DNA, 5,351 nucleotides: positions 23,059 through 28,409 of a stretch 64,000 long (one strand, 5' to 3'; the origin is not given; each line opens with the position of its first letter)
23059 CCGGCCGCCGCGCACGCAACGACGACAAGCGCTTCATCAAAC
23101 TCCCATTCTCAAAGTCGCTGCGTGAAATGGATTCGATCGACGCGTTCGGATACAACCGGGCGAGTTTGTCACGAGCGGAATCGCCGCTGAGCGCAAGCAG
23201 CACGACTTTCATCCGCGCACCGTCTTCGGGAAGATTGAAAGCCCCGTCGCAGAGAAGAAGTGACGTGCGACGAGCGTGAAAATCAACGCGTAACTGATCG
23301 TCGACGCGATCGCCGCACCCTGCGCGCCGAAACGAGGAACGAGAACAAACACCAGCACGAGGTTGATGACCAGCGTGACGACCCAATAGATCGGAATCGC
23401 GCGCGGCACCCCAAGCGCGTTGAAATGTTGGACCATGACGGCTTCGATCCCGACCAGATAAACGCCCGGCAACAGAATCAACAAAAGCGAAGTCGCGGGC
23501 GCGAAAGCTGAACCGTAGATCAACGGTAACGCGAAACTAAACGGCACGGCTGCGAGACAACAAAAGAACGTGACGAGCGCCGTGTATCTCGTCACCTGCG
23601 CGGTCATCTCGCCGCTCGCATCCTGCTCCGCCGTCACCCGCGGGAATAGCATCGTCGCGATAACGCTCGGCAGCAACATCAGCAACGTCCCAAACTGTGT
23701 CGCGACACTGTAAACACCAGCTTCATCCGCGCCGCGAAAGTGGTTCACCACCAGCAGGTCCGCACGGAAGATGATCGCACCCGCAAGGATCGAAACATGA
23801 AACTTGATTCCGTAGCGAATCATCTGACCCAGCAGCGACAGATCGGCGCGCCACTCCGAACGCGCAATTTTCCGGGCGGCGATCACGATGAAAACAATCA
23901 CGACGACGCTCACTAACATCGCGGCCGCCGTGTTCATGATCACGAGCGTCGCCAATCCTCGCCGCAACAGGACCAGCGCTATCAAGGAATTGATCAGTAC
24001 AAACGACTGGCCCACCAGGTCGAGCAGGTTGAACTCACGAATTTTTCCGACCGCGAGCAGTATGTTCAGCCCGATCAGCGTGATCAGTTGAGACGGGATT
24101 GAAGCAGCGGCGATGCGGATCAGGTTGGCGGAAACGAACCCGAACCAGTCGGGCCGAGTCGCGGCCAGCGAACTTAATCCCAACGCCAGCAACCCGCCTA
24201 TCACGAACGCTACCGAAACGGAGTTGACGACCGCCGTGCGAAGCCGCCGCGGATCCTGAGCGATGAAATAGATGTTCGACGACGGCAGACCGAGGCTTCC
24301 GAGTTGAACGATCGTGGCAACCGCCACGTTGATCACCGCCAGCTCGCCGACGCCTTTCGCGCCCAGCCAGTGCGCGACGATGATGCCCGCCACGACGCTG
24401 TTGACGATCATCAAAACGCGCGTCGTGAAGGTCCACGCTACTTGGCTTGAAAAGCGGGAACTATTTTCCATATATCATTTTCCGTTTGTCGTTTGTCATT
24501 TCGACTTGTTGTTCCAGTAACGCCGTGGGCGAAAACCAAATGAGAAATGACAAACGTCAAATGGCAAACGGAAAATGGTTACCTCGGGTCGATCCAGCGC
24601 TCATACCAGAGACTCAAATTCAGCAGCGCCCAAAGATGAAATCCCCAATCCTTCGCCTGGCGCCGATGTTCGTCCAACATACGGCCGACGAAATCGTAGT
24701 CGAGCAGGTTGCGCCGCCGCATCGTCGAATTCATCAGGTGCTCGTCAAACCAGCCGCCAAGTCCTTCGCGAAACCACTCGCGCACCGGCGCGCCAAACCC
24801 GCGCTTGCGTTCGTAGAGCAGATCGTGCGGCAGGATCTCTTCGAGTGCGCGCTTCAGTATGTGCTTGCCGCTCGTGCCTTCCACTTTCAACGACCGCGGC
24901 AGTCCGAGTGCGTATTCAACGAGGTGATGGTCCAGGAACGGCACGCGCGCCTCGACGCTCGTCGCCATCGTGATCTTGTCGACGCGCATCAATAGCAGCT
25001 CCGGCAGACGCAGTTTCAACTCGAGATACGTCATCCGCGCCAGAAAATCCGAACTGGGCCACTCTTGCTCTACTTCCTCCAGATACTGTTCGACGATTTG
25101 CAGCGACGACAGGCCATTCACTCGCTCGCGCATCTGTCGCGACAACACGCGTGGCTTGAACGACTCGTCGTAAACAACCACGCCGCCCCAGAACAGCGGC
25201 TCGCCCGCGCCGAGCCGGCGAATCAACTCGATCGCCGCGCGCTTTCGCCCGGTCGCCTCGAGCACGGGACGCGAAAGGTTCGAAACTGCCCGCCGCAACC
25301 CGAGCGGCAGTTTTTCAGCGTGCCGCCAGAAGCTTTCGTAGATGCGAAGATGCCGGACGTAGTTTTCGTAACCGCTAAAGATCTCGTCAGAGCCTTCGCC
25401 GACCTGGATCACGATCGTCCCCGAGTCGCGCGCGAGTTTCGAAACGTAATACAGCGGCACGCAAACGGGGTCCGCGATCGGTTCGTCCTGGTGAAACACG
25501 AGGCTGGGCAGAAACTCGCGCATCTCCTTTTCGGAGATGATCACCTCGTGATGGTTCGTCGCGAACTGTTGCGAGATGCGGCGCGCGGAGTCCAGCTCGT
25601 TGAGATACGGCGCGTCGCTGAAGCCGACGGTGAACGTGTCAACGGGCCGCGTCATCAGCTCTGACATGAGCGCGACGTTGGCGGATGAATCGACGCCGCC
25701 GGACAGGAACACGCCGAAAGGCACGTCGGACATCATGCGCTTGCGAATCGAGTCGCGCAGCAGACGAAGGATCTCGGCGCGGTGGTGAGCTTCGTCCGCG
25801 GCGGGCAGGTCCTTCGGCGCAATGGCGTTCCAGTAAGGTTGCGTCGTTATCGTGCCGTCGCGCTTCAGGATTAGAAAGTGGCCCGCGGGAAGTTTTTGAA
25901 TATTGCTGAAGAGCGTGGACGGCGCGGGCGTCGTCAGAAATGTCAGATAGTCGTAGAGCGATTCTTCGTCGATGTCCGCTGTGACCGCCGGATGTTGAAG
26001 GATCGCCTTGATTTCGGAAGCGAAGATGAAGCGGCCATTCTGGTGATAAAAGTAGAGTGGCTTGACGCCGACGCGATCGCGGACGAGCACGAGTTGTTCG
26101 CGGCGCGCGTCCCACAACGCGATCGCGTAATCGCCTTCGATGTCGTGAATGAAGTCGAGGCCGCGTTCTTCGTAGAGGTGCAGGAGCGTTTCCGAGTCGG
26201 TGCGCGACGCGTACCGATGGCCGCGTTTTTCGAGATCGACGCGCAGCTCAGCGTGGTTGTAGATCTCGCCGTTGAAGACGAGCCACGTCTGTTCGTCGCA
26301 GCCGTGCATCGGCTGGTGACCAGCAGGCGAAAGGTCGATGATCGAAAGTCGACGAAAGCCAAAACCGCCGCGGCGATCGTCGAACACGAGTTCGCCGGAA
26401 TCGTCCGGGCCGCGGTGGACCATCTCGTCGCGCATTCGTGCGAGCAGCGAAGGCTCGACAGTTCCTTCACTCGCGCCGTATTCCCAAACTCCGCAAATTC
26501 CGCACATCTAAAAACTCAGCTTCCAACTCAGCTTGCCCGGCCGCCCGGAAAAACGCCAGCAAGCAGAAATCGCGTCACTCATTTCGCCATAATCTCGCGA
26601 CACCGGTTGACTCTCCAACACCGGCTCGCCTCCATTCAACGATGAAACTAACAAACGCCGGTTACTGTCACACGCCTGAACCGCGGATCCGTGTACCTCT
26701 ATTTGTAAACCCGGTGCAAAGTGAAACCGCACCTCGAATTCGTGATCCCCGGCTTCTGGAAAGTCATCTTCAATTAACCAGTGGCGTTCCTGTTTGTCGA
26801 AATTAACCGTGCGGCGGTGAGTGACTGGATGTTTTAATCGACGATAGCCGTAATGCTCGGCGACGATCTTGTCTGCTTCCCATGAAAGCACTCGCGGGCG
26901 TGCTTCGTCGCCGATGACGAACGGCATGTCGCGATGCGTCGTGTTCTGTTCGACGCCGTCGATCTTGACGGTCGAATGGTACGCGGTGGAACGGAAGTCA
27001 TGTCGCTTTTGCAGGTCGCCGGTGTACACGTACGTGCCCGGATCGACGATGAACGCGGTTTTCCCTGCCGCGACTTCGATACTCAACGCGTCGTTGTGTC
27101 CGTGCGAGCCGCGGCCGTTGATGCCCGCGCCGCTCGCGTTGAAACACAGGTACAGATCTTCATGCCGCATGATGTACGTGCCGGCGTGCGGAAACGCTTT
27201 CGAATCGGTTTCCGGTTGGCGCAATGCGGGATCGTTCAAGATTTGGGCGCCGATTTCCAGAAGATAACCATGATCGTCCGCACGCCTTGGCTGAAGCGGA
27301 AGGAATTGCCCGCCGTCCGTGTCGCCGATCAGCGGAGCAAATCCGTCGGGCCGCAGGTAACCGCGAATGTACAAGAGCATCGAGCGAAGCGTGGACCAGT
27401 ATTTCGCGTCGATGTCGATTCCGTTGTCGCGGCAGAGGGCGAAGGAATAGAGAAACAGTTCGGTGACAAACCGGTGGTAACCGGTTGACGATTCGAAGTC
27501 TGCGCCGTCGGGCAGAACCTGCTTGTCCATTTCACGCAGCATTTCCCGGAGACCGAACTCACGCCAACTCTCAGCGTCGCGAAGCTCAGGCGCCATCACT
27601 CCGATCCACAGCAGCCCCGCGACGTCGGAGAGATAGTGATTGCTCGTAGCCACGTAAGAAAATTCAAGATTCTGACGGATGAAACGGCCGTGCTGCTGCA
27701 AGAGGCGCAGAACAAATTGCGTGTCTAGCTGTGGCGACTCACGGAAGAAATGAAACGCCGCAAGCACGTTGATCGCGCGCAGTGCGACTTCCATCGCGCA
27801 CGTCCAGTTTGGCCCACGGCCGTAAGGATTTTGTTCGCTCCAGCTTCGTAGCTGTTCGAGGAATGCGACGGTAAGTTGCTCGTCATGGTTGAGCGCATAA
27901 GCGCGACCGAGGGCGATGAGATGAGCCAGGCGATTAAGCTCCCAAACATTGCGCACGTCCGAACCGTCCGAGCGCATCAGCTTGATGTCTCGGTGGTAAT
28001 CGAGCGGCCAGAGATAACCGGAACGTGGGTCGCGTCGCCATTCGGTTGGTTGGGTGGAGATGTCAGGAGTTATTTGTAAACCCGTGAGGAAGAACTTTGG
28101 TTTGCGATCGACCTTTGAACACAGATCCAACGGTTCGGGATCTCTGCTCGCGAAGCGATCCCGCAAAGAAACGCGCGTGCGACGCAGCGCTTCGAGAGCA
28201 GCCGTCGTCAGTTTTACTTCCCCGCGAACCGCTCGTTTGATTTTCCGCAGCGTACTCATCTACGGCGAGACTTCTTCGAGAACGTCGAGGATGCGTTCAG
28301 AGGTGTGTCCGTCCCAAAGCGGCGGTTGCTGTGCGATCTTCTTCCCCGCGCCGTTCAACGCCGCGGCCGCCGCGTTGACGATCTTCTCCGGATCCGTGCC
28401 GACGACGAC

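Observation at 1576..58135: Most larger intergenic gaps carry a long hairpin whose arms are tandem 7-9 nt words, with a different word at different loci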

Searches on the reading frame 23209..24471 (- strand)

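Call 12: search_protein_families(library=pfam, proteins=[window:23209-24471:-])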
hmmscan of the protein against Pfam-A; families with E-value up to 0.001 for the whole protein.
window:23209-24471:- (420 aa): 2 families
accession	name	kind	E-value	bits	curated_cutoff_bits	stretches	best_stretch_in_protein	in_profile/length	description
PF13440.11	Polysacc_synt_3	-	6.2e-10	39.2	23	1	41-320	11-285/293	Polysaccharide biosynthesis protein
PF01943.22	Polysacc_synt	-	5.6e-09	36.3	28.2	1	13-279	7-270/274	Polysaccharide biosynthesis protein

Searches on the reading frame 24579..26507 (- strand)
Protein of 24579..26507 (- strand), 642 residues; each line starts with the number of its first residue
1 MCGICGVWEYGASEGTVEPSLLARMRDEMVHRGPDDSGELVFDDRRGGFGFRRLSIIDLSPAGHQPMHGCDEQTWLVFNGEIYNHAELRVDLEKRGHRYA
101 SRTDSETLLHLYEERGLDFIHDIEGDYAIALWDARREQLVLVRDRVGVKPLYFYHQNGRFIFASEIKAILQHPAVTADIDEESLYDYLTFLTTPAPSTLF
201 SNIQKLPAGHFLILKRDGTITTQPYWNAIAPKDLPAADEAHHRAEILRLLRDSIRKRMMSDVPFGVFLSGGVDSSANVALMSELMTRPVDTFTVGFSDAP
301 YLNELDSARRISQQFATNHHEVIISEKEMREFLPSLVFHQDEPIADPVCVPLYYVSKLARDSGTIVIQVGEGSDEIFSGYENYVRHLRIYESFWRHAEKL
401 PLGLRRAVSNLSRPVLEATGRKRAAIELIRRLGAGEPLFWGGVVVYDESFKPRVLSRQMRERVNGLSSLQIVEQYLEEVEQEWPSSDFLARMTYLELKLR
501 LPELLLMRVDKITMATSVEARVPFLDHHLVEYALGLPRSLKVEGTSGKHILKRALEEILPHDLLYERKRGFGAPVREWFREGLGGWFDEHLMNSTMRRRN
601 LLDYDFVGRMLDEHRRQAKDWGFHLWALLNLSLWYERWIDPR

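Call 12: search_protein_families(library=pfam, proteins=[window:24579-26507:-])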
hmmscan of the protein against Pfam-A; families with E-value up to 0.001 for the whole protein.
window:24579-26507:- (642 aa): 3 families
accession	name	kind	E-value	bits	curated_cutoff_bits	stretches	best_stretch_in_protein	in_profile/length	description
PF00733.27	Asn_synthase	-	7.4e-94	315.7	21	1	246-636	2-354/354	Asparagine synthase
PF13537.11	GATase_7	-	9.6e-43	145.5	25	1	52-171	2-123/123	Glutamine amidotransferase domain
PF13522.11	GATase_6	-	1.2e-36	126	27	1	34-165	1-130/130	Glutamine amidotransferase domain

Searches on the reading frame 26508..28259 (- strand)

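Call 61: search_protein_families(library=pfam, proteins=[window:26508-28259:-], max_evalue=0.00001)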
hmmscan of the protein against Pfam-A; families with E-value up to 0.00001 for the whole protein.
window:26508-28259:- (583 aa): 2 families
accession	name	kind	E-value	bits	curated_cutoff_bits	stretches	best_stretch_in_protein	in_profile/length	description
PF07940.18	Hepar_II_III_C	-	1.6e-41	142.9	24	1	349-563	2-218/237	Heparinase II/III-like, C-terminal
PF16889.11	Hepar_II_III_N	-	3.4e-36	125.7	22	1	87-314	79-313/340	Heparinase II/III N-terminus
